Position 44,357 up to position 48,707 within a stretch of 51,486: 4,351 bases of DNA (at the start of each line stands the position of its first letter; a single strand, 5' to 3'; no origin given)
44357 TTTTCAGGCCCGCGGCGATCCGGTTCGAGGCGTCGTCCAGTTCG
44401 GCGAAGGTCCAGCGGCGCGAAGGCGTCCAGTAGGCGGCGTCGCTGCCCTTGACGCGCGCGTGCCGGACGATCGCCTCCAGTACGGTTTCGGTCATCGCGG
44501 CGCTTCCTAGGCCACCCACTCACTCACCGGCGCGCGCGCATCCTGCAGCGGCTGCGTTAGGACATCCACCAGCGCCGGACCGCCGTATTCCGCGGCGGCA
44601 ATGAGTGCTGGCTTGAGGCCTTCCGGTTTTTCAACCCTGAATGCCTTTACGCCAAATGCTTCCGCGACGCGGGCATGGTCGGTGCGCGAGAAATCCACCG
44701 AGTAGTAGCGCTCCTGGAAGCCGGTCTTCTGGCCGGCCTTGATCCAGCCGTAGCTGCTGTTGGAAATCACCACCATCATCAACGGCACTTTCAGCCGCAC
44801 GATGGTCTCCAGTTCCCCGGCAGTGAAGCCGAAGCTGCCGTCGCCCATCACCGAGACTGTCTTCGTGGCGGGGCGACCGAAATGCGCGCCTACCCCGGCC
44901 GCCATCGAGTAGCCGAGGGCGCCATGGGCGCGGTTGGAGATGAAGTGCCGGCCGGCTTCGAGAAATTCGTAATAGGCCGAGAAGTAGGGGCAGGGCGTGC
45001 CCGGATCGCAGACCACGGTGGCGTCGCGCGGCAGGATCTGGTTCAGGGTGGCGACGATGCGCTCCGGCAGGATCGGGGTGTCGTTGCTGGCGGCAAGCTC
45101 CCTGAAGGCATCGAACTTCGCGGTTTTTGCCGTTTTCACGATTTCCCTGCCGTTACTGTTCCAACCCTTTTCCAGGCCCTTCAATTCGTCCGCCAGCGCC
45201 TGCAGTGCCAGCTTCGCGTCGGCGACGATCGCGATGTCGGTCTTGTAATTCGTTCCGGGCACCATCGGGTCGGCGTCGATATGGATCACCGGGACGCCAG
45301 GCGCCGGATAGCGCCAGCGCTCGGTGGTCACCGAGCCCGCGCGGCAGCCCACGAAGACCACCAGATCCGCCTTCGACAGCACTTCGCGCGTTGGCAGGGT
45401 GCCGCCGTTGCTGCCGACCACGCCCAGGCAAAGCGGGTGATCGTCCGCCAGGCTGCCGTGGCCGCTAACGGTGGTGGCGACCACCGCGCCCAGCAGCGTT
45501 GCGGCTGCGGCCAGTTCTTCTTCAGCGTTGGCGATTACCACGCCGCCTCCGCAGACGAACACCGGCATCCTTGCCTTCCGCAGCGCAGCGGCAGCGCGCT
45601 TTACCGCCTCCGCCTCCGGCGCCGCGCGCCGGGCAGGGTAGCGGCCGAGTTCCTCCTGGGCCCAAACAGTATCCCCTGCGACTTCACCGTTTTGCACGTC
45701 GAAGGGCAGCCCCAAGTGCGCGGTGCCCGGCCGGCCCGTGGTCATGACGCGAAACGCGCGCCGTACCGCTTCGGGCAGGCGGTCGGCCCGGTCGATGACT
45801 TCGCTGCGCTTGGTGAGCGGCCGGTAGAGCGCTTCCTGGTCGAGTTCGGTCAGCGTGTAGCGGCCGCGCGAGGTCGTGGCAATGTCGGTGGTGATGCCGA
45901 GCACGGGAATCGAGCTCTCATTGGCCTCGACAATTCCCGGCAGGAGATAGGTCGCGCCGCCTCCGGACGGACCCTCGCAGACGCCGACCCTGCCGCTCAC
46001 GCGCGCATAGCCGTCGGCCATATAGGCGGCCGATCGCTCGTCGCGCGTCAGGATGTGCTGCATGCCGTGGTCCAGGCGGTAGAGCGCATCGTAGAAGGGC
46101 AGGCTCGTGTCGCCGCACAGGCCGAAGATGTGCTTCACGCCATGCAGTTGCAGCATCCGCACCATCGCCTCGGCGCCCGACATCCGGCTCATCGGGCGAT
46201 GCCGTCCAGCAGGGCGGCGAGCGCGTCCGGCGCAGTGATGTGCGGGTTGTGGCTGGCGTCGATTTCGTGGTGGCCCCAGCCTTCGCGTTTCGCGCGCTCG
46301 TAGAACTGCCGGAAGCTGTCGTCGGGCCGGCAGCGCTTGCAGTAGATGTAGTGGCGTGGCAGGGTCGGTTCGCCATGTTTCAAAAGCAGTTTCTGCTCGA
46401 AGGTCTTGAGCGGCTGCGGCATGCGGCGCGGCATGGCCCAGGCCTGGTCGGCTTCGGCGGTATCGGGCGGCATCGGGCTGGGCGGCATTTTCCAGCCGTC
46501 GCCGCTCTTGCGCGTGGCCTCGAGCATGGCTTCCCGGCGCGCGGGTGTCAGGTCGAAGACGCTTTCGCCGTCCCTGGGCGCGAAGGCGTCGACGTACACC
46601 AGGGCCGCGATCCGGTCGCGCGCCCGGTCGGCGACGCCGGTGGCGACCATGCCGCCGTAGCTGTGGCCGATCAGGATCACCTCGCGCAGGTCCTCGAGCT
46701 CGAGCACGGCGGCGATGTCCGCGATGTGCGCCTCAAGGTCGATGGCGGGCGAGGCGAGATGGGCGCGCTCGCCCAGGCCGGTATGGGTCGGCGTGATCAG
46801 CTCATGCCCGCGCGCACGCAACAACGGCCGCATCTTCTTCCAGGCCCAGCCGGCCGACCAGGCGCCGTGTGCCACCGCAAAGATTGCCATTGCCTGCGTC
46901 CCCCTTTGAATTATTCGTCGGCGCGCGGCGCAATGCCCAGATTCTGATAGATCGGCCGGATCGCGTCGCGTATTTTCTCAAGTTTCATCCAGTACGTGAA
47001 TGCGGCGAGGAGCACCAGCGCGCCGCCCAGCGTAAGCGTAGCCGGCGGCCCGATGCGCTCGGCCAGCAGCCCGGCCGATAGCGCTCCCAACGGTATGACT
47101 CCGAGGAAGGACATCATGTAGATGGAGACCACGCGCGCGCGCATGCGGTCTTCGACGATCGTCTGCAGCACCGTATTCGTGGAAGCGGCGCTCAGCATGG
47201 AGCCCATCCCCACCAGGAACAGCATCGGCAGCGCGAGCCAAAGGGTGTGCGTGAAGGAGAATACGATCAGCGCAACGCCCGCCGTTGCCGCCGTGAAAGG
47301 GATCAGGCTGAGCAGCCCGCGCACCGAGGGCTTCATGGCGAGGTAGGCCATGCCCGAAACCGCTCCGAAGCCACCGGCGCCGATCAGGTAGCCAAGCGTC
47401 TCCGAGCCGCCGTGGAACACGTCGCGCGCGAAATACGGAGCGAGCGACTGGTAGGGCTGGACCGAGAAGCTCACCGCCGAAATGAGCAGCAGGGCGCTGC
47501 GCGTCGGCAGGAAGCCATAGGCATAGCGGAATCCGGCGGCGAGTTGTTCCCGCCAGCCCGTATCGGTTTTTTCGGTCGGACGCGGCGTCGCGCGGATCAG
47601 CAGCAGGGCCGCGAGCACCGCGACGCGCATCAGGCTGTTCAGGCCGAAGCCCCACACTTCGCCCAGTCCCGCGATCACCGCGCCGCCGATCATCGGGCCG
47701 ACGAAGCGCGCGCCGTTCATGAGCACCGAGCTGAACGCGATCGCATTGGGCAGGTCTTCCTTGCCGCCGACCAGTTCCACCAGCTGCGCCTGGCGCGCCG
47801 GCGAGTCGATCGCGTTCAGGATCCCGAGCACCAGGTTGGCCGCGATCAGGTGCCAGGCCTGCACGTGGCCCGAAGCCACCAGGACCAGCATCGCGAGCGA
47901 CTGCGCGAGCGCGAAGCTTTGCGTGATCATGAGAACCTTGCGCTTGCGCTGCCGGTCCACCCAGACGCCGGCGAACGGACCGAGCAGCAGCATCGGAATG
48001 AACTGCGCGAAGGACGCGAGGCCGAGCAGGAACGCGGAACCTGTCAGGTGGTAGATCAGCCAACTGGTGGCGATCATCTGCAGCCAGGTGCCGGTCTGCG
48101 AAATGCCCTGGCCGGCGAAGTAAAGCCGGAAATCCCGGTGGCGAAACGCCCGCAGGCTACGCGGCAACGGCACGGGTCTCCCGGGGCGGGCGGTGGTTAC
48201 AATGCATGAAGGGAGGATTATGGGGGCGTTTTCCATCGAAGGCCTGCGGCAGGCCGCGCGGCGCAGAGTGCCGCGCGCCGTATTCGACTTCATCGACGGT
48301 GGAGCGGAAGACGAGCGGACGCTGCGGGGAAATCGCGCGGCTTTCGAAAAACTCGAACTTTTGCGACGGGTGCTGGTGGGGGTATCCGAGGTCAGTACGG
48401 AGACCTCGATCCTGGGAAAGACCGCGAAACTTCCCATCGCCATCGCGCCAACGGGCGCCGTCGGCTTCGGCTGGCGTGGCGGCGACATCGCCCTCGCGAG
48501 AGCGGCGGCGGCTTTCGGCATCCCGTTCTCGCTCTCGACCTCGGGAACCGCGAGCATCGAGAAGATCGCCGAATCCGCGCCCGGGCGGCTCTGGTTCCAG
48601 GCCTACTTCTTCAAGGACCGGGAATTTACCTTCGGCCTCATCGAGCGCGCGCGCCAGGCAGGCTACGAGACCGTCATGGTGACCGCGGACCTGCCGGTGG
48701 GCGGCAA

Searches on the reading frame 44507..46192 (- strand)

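Call 54: search_protein_families(library=pfam, proteins=[window:44507-46192:-], max_evalue=0.00001)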
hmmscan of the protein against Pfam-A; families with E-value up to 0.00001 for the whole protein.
window:44507-46192:- (561 aa): 3 families
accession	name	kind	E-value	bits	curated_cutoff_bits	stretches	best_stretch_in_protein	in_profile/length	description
PF02776.23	TPP_enzyme_N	-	1.9e-36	124.9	26.8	1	4-122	1-119/119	Thiamine pyrophosphate enzyme, N-terminal TPP binding domain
PF00205.28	TPP_enzyme_M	-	2.3e-35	121.7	30.4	1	197-333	1-137/137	Thiamine pyrophosphate enzyme, central domain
PF02775.26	TPP_enzyme_C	-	4.2e-35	121.2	21.9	1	399-544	4-151/151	Thiamine pyrophosphate enzyme, C-terminal TPP binding domain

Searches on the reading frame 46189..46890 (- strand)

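Call 54: search_protein_families(library=pfam, proteins=[window:46189-46890:-], max_evalue=0.00001)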
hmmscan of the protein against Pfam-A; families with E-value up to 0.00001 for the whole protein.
window:46189-46890:- (233 aa): 3 families
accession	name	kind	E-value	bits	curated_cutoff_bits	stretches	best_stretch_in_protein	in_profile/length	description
PF12697.13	Abhydrolase_6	-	5.8e-24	86.4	26.3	1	7-226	4-216/217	Alpha/beta hydrolase family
PF00561.26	Abhydrolase_1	-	7.4e-11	42.6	25.8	1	8-105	7-103/245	alpha/beta hydrolase fold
PF12146.15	Hydrolase_4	-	2e-06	27.8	27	1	2-101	5-108/239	Serine aminopeptidase, S33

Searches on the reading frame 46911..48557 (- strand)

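Call 54: search_protein_families(library=pfam, proteins=[window:46911-48557:-], max_evalue=0.00001)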
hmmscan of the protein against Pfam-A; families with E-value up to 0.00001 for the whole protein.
window:46911-48557:- (548 aa): 2 families
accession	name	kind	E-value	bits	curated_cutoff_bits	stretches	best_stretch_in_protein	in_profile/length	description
PF05977.19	MFS_3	-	6.2e-59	200.3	27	1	136-528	5-397/524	Transmembrane secretion effector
PF07690.21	MFS_1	-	1.1e-29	103.9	33.4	1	147-486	2-341/347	Major Facilitator Superfamily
